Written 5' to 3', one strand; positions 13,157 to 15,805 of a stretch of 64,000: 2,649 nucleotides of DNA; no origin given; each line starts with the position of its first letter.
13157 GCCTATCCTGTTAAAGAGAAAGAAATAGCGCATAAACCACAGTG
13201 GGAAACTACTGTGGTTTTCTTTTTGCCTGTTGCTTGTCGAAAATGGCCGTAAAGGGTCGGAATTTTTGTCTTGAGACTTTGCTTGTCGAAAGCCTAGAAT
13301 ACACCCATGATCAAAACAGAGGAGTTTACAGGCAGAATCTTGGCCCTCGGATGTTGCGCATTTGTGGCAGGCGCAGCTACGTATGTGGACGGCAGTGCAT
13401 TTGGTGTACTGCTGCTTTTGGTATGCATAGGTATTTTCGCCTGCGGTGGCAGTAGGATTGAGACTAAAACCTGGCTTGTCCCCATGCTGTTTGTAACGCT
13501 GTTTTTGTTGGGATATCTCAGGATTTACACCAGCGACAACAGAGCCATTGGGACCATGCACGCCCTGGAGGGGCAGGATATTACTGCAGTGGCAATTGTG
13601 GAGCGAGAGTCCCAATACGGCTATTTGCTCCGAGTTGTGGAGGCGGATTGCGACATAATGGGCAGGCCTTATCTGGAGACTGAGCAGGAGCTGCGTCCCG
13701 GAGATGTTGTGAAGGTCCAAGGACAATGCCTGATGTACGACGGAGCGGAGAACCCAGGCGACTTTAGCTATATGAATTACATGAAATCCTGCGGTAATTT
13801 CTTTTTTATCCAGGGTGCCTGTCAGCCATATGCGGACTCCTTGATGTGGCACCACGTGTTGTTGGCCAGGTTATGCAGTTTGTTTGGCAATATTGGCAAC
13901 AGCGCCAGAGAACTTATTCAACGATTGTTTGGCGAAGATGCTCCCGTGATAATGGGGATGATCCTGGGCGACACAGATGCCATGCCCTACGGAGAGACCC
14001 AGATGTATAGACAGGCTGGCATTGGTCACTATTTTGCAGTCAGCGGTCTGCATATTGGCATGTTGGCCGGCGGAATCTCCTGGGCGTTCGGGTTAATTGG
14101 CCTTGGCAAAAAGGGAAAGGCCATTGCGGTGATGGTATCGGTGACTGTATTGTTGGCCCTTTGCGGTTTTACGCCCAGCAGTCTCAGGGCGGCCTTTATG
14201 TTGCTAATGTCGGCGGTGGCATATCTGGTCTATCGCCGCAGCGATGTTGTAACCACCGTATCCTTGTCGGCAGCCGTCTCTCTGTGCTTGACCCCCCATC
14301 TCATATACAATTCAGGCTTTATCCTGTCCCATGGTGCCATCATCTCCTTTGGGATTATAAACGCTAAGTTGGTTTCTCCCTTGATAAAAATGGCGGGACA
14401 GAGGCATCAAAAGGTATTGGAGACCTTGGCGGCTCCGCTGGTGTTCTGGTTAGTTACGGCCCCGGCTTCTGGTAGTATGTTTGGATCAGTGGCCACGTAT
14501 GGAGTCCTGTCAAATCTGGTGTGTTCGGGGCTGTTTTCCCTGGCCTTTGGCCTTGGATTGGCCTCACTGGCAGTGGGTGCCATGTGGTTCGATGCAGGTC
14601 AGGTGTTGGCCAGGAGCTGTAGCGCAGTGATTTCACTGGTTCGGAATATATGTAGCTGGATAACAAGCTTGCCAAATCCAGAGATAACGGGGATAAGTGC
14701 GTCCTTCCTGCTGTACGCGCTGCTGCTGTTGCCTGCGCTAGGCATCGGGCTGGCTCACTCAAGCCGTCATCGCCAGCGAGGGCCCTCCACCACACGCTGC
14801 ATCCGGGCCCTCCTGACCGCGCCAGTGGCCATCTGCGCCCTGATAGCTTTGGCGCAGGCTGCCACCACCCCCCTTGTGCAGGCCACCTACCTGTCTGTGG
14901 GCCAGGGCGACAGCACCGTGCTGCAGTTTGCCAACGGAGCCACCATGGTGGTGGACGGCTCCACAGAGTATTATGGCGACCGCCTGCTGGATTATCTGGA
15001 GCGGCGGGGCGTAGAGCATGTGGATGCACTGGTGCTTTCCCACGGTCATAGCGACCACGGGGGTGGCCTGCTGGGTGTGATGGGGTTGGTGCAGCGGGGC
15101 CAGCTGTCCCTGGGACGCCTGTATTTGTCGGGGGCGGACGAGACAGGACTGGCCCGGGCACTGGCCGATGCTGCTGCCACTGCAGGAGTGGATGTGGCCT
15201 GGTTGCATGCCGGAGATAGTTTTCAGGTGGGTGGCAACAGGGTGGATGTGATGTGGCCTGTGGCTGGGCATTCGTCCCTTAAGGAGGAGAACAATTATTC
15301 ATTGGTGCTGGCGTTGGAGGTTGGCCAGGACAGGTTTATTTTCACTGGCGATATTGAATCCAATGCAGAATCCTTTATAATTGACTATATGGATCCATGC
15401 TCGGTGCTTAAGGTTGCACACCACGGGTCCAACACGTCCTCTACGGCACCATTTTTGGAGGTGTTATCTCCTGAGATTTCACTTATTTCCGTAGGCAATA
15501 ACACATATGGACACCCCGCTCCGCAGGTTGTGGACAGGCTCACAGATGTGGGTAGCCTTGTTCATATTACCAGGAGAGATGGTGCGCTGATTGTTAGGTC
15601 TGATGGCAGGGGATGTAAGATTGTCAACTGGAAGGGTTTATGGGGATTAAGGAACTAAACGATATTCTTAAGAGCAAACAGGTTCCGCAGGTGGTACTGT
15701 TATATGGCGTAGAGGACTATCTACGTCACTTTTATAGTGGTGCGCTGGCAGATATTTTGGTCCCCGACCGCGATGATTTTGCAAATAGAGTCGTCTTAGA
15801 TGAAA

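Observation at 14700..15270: GC-rich mosaic segment inside comEC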

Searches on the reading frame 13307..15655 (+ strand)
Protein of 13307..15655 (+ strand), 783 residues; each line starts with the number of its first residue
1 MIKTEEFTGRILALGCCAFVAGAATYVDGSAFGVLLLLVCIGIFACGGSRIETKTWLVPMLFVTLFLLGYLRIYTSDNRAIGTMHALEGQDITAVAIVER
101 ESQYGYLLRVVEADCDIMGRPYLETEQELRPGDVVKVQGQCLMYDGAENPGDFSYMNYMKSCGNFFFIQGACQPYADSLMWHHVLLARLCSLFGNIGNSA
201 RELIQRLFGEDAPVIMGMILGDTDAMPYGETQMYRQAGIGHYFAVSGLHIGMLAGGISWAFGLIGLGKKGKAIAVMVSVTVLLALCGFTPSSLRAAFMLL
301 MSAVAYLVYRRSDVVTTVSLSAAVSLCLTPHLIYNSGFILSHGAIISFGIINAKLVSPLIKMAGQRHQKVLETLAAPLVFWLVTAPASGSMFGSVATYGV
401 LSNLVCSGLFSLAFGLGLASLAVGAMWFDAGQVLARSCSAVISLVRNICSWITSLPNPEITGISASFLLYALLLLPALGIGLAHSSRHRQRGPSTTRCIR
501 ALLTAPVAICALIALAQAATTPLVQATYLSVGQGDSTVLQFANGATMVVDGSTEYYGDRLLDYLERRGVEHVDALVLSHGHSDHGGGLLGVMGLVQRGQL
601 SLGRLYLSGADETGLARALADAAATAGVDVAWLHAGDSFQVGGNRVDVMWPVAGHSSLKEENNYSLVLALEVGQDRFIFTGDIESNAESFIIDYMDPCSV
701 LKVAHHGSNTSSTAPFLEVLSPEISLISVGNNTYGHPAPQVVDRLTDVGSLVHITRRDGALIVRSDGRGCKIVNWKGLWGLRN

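Call 5: find_homologous_proteins(query=window:13307-15655:+)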
Query window:13307-15655:+ (783 aa): 195 proteins with E <= 0.001 among 8000 candidates; the best 120 are listed.
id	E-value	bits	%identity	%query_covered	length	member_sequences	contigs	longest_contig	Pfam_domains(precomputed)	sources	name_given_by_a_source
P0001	0.0e+0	1756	100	100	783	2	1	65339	PF12706.14,PF13567.12,PF03772.22,PF00753.34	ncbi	-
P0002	0.0e+0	1042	59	100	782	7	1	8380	PF12706.14,PF13567.12,PF03772.22,PF00753.34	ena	-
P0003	1.2e-297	1007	56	100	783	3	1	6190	PF12706.14,PF13567.12,PF03772.22,PF00753.34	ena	-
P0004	1.9e-216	739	48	100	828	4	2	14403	PF12706.14,PF13567.12,PF03772.22,PF00753.34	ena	-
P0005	1.7e-215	736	47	100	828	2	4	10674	PF12706.14,PF03772.22,PF00753.34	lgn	-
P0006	2.6e-206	705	45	100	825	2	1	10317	PF12706.14,PF13567.12,PF03772.22,PF00753.34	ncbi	-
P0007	6.3e-163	562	39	100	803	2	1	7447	PF12706.14,PF13567.12,PF03772.22,PF00753.34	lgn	-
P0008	8.2e-159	548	39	100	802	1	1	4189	PF12706.14,PF13567.12,PF03772.22,PF00753.34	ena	-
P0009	8.9e-52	194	31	34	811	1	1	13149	PF13567.12,PF03772.22,PF00753.34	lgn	-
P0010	1.9e-50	190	28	83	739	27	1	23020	PF12706.14,PF23023.2,PF13567.12,PF03772.22,PF00753.34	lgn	-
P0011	6.8e-46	175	29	84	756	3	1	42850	PF13567.12,PF03772.22,PF00753.34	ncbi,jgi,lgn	ncbi:MAG: DNA internalization-related competence protein ComEC/Rec2 [Christensenellales bacterium]|j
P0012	1.1e-45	174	26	32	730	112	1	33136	PF12706.14,PF13567.12,PF03772.22,PF00753.34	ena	-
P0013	1.8e-45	173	30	75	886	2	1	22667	PF12706.14,PF13567.12,PF03772.22,PF00753.34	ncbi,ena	-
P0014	2.4e-45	173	26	82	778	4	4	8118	PF13567.12,PF03772.22,PF00753.34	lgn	-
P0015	1.2e-44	171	24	93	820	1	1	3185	PF12706.14,PF13567.12,PF03772.22,PF00753.34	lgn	-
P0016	1.2e-44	171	26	84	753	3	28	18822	PF13567.12,PF03772.22,PF00753.34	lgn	-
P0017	2.9e-44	169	28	83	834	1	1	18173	PF12706.14,PF23023.2,PF13567.12,PF03772.22,PF00753.34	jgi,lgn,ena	-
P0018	5.2e-44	169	28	88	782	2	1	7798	PF12706.14,PF13567.12,PF03772.22,PF00753.34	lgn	-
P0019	6.8e-44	168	27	81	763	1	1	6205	PF12706.14,PF13567.12,PF03772.22,PF00753.34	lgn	-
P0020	1.1e-42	164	28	81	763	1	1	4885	PF23023.2,PF13567.12,PF03772.22,PF00753.34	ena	-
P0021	2.4e-42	163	28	72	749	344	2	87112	PF12706.14,PF13567.12,PF03772.22,PF00753.34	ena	-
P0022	2.7e-41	160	28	70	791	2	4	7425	PF13567.12,PF03772.22,PF00753.34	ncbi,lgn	-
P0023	5.4e-40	155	27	73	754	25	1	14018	PF12706.14,PF03772.22,PF00753.34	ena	-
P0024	1.6e-39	154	28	86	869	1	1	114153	PF13567.12,PF03772.22,PF00753.34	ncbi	-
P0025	5.1e-39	152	28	70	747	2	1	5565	PF23023.2,PF03772.22,PF00753.34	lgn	-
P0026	1.5e-38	151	27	91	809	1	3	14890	PF13567.12,PF03772.22,PF00753.34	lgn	-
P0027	2.3e-38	150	32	41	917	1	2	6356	PF13567.12,PF03772.22,PF00753.34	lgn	-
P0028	2.3e-38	150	24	91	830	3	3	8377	PF13567.12,PF03772.22,PF00753.34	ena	-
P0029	2.5e-38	150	29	71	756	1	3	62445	PF13567.12,PF03772.22,PF00753.34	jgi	jgi:competence protein ComEC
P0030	2.7e-38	150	31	40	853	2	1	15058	PF12706.14,PF13567.12,PF03772.22,PF00753.34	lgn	-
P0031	6.2e-38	149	31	32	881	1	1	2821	PF12706.14,PF13567.12,PF03772.22,PF00753.34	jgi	-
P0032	1.4e-37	147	26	82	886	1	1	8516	PF13567.12,PF03772.22,PF00753.34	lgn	-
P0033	1.9e-36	144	29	32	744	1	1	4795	PF12706.14,PF03772.22,PF00753.34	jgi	jgi:competence protein ComEC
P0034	2.0e-36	144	31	32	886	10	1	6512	PF12706.14,PF13567.12,PF03772.22,PF00753.34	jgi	jgi:competence protein ComEC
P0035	2.2e-36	143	31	40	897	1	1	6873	PF12706.14,PF13567.12,PF03772.22,PF00753.34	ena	-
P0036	2.9e-36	143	30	41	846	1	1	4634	PF12706.14,PF13567.12,PF03772.22,PF00753.34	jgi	jgi:competence protein ComEC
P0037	3.2e-36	143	25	45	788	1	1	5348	PF13567.12,PF03772.22,PF00753.34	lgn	-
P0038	8.0e-36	142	24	76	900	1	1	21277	PF12706.14,PF13567.12,PF03772.22,PF00753.34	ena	-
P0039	8.5e-36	141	27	81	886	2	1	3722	PF13567.12,PF03772.22,PF00753.34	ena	-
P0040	1.3e-35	141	27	82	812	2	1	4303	PF13567.12,PF03772.22,PF00753.34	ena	-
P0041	1.7e-35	140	32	34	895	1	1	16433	PF12706.14,PF13567.12,PF03772.22,PF00753.34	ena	-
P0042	1.7e-35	140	26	83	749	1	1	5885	PF03772.22,PF00753.34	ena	-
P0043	2.3e-35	140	30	41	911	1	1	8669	PF13567.12,PF03772.22,PF00753.34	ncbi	ncbi:MAG: ComEC/Rec2 family competence protein [Pyrinomonadaceae bacterium]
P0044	2.5e-35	140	31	32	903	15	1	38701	PF13567.12,PF03772.22,PF00753.34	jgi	jgi:competence protein ComEC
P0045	4.7e-35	139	31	42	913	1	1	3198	PF13567.12,PF03772.22,PF00753.34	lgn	-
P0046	2.9e-34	136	29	39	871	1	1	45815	PF12706.14,PF13567.12,PF03772.22,PF00753.34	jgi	jgi:competence protein ComEC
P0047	3.7e-34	136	29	41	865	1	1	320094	PF12706.14,PF13567.12,PF03772.22,PF00753.34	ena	-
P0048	5.2e-34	136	31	41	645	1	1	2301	PF12706.14,PF03772.22,PF00753.34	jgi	jgi:competence protein ComEC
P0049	6.3e-34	135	26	82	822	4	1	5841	PF13567.12,PF03772.22,PF00753.34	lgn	-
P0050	7.9e-34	135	30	49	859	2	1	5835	PF13567.12,PF03772.22,PF00753.34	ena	-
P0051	8.1e-34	135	32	31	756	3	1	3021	PF03772.22,PF00753.34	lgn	-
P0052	1.2e-33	134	30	42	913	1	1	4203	PF13567.12,PF03772.22,PF00753.34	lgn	-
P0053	1.4e-33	134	23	82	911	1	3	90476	PF12706.14,PF13567.12,PF03772.22,PF00753.34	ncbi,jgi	jgi:competence protein ComEC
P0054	4.0e-33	133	26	36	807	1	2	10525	PF13567.12,PF03772.22,PF00753.34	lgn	-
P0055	4.7e-33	132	31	42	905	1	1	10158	PF12706.14,PF13567.12,PF03772.22,PF00753.34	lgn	-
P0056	7.1e-33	132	30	40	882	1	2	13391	PF12706.14,PF13567.12,PF03772.22,PF00753.34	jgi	jgi:competence protein ComEC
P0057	1.0e-32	131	33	31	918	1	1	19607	PF12706.14,PF13567.12,PF03772.22,PF00753.34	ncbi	-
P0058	2.3e-32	130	31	35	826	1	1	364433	PF12706.14,PF13567.12,PF03772.22,PF00753.34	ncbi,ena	-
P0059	4.3e-32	129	25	75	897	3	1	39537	PF12706.14,PF13567.12,PF03772.22,PF00753.34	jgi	jgi:competence protein ComEC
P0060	5.5e-32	129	31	37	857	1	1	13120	PF13567.12,PF03772.22,PF00753.34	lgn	-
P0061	6.7e-32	129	27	19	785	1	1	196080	PF03772.22,PF00753.34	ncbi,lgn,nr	ncbi:MAG: MBL fold metallo-hydrolase [Frankiales bacterium]|nr:MBL fold metallo-hydrolase [Frankiale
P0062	8.1e-32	128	33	32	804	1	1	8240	PF12706.14,PF13567.12,PF03772.22,PF00753.34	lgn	-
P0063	9.9e-32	128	28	48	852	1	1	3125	PF13567.12,PF03772.22,PF00753.34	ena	-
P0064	3.4e-31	126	29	38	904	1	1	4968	PF13567.12,PF03772.22,PF00753.34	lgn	-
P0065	1.4e-30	124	32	35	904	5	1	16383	PF12706.14,PF13567.12,PF03772.22,PF00753.34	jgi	-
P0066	1.4e-30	124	25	80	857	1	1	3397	PF12706.14,PF13567.12,PF03772.22,PF00753.34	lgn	-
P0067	5.9e-30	122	26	83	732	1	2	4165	PF13567.12,PF03772.22,PF00753.34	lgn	-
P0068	7.4e-30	122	23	83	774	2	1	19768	PF13567.12,PF03772.22,PF00753.34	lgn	-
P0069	8.2e-30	122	40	15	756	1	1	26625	PF13567.12,PF03772.22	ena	-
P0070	1.7e-29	121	31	33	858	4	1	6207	PF12706.14,PF25281.1,PF13567.12,PF03772.22,PF00753.34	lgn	-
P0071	2.7e-29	120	24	72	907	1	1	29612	PF13567.12,PF03772.22,PF00753.34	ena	-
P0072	3.0e-29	120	24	88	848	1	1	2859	PF13567.12,PF03772.22,PF00753.34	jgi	jgi:competence protein ComEC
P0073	5.6e-29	119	26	81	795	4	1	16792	PF12706.14,PF03772.22,PF00753.34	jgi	jgi:competence protein ComEC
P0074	1.1e-28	118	31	34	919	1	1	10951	PF12706.14,PF13567.12,PF03772.22,PF00753.34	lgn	-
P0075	8.8e-28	115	25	73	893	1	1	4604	PF13567.12,PF03772.22,PF00753.34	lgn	-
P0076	8.9e-28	115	28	39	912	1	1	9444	PF13567.12,PF03772.22,PF00753.34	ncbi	-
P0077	4.5e-26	109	30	31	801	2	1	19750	PF13567.12,PF03772.22,PF00753.34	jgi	jgi:competence protein ComEC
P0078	8.5e-26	108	26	85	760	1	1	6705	PF13567.12,PF03772.22,PF00753.34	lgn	-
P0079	1.1e-25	108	27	83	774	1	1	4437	PF13567.12,PF03772.22,PF00753.34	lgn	-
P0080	1.5e-25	108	25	27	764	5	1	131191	PF13567.12,PF03772.22,PF00753.34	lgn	-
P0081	2.1e-25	107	23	81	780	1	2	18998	PF13567.12,PF03772.22,PF00753.34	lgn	-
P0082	2.7e-25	107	31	24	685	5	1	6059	PF12706.14,PF13567.12,PF03772.22,PF00753.34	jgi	-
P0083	3.0e-25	107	26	83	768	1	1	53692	PF13567.12,PF03772.22,PF00753.34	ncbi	ncbi:MAG: DNA internalization-related competence protein ComEC/Rec2 [Halioglobus sp.]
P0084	3.6e-25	106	26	88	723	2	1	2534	PF13567.12,PF03772.22,PF00753.34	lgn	-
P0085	2.3e-24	104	24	91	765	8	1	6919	PF13567.12,PF03772.22,PF00753.34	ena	-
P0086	2.5e-24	104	30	32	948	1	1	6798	PF12706.14,PF13567.12,PF03772.22,PF00753.34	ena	-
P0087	4.0e-23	100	26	71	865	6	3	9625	PF13567.12,PF03772.22,PF00753.34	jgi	-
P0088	4.4e-23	99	25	88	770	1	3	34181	PF13567.12,PF03772.22,PF00753.34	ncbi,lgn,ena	-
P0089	4.8e-23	99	24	88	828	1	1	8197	PF13567.12,PF03772.22,PF00753.34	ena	-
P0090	1.3e-22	98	25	87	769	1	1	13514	PF13567.12,PF03772.22,PF00753.34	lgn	-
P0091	1.5e-22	98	24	87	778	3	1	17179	PF13567.12,PF03772.22,PF00753.34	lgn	-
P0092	1.7e-22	97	25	87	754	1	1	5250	PF13567.12,PF03772.22,PF00753.34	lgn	-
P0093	3.5e-22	96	24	90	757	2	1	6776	PF13567.12,PF03772.22,PF00753.34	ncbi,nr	ncbi:MAG TPA: DNA internalization-related competence protein ComEC/Rec2 [Povalibacter sp.]|nr:DNA in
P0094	5.2e-22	96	23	88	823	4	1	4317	PF13567.12,PF03772.22,PF00753.34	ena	-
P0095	6.8e-22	95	25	72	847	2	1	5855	PF13567.12,PF03772.22,PF00753.34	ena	-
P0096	8.8e-22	95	24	27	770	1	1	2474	PF13567.12,PF03772.22,PF00753.34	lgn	-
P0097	1.2e-21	95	25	87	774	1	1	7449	PF13567.12,PF03772.22,PF00753.34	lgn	-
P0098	1.9e-21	94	25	88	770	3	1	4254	PF13567.12,PF03772.22,PF00753.34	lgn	-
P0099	2.4e-21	94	25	86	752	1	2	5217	PF13567.12,PF03772.22,PF00753.34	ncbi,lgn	ncbi:MAG: DNA internalization-related competence protein ComEC/Rec2 [Steroidobacter sp.]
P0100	3.5e-21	93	25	88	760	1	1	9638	PF13567.12,PF03772.22,PF00753.34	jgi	jgi:competence protein ComEC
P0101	3.7e-21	93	24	18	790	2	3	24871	PF03772.22,PF00753.34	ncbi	-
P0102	7.1e-21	92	25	94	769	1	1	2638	PF13567.12,PF03772.22,PF00753.34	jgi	jgi:competence protein ComEC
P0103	7.9e-21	92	31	32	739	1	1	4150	PF13567.12,PF03772.22,PF00753.34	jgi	jgi:competence protein ComEC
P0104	1.4e-20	91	29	30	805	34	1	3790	PF13567.12,PF03772.22,PF00753.34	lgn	-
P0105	2.7e-20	90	26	95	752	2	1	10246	PF13567.12,PF03772.22,PF00753.34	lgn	-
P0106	1.2e-19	88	24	87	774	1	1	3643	PF13567.12,PF03772.22,PF00753.34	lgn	-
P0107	1.4e-19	88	24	39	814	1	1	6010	PF13567.12,PF03772.22,PF00753.34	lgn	-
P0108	1.4e-19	88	26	28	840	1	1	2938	PF12706.14,PF13567.12,PF03772.22,PF00753.34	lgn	-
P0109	1.7e-19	88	23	78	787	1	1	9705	PF13567.12,PF03772.22,PF00753.34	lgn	-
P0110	1.8e-19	87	24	88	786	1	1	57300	PF13567.12,PF03772.22,PF00753.34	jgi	-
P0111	3.5e-19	87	25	73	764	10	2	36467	PF03772.22,PF00753.34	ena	-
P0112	9.6e-19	85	25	83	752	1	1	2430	PF12706.14,PF13567.12,PF03772.22,PF00753.34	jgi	jgi:competence protein ComEC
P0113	2.1e-18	84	24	86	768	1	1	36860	PF13567.12,PF03772.22,PF00753.34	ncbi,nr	ncbi:MAG TPA: ComEC/Rec2 family competence protein [Chthoniobacteraceae bacterium]|nr:ComEC/Rec2 fam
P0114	5.5e-18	83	27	70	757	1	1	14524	PF12706.14,PF13567.12,PF03772.22,PF00753.34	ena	-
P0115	1.0e-17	82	24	27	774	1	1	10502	PF13567.12,PF03772.22,PF00753.34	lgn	-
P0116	1.1e-17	82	30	34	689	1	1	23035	PF03772.22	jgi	-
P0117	1.2e-17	81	23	44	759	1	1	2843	PF13567.12,PF03772.22,PF00753.34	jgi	jgi:competence protein ComEC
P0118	1.7e-17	81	26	83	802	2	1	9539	PF13567.12,PF03772.22,PF00753.34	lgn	-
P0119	3.3e-17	80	25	49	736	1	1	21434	PF13567.12,PF03772.22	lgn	-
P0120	4.6e-17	80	25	72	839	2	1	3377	PF12706.14,PF13567.12,PF03772.22,PF00753.34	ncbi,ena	-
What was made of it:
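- The window appears to come from a metagenome-assembled contig (P0001 is known from a single 65-kb NCBI contig, call 5).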

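Call 6: find_encoding_contigs(protein=P0002, flank=5000, max_places=3)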
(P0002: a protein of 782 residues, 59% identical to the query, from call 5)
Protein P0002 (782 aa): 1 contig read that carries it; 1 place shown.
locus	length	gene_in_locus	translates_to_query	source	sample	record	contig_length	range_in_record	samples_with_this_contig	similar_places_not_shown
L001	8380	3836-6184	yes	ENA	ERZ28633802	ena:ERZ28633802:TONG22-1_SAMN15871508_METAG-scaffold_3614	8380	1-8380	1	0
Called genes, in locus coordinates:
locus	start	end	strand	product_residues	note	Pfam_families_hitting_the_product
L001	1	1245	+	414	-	?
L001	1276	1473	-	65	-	PF00269:SASP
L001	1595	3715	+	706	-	-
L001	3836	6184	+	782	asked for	PF13567:DUF4131, PF03772:Competence, PF00753:Lactamase_B, PF12706:Lactamase_B_2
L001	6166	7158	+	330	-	PF06144:DNA_pol3_delta (faint), PF21694:DNA_pol3_delta_C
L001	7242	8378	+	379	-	?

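Call 7: find_encoding_contigs(protein=P0003, flank=5000, max_places=3)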
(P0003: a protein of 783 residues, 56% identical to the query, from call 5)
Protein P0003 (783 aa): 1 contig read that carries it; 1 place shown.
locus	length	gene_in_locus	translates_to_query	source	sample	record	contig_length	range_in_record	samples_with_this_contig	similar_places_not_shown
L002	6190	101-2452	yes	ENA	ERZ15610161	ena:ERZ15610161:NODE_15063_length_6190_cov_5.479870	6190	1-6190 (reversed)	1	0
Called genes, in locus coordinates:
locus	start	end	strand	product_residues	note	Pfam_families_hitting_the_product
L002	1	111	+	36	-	?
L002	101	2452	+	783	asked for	PF13567:DUF4131, PF03772:Competence, PF00753:Lactamase_B, PF12706:Lactamase_B_2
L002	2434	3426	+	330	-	PF21694:DNA_pol3_delta_C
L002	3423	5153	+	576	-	PF01368:DHH, PF02272:DHHA1, PF17768:RecJ_OB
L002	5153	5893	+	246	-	PF20260:PUA_4, PF04452:Methyltrans_RNA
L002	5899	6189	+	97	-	?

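Call 8: find_encoding_contigs(protein=P0001, flank=3000, max_places=3)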
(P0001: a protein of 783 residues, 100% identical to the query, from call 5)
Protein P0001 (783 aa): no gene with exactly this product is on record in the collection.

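Call 9: find_encoding_contigs(protein=P0004, flank=4000, max_places=2)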
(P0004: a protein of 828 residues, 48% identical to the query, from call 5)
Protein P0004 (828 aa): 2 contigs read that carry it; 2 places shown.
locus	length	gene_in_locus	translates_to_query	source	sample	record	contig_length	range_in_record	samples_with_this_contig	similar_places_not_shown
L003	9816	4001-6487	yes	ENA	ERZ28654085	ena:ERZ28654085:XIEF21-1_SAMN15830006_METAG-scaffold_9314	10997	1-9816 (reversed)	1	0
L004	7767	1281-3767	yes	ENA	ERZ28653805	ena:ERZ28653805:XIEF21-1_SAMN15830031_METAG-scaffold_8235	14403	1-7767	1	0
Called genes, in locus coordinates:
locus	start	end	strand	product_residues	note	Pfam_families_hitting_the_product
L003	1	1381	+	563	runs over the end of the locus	PF00580:UvrD-helicase, PF13245:AAA_19, PF01443:Viral_helicase1 (faint), PF13361:UvrD_C, PF13538:UvrD_C_2 (weak)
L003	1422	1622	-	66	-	PF00269:SASP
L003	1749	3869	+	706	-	-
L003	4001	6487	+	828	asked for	PF13567:DUF4131, PF03772:Competence, PF00753:Lactamase_B, PF12706:Lactamase_B_2 (weak)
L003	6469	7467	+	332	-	PF06144:DNA_pol3_delta (faint), PF21694:DNA_pol3_delta_C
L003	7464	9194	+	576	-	PF01368:DHH, PF02272:DHHA1, PF17768:RecJ_OB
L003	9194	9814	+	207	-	?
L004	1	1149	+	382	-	?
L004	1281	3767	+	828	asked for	PF13567:DUF4131, PF03772:Competence, PF00753:Lactamase_B, PF12706:Lactamase_B_2 (weak)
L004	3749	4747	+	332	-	PF06144:DNA_pol3_delta (faint), PF21694:DNA_pol3_delta_C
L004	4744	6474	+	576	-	PF01368:DHH, PF02272:DHHA1, PF17768:RecJ_OB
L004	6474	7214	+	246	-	PF20260:PUA_4 (weak), PF04452:Methyltrans_RNA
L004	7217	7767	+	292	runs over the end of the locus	PF03755:YicC-like_N, PF08340:YicC-like_C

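Call 10: find_encoding_contigs(protein=P0006, flank=4000, max_places=2)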
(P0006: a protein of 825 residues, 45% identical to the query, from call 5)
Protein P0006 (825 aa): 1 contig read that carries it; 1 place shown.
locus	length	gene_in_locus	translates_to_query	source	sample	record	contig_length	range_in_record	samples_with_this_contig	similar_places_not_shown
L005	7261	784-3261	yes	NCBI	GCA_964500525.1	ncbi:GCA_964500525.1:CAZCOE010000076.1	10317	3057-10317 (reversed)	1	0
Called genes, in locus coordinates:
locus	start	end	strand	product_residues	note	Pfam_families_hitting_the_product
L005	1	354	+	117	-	?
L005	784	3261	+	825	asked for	PF13567:DUF4131, PF03772:Competence, PF00753:Lactamase_B, PF12706:Lactamase_B_2 (weak)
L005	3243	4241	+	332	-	PF06144:DNA_pol3_delta (weak), PF21694:DNA_pol3_delta_C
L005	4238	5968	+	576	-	PF01368:DHH, PF02272:DHHA1, PF17768:RecJ_OB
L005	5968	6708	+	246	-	PF20260:PUA_4, PF04452:Methyltrans_RNA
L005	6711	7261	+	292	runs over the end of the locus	PF03755:YicC-like_N, PF08340:YicC-like_C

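Call 11: find_encoding_contigs(protein=P0007, flank=4000, max_places=2)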
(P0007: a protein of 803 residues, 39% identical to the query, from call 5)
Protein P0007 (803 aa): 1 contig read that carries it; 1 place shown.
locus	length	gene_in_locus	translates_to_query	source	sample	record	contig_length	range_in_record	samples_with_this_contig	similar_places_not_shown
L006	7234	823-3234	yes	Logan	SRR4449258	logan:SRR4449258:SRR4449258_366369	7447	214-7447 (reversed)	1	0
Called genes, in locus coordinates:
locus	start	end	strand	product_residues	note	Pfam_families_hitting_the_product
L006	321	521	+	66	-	PF00313:CSD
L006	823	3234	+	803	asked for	PF13567:DUF4131, PF03772:Competence, PF00753:Lactamase_B, PF12706:Lactamase_B_2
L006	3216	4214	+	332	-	PF21694:DNA_pol3_delta_C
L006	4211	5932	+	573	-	PF01368:DHH, PF02272:DHHA1, PF17768:RecJ_OB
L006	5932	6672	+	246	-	PF20260:PUA_4, PF04452:Methyltrans_RNA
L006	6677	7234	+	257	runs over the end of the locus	?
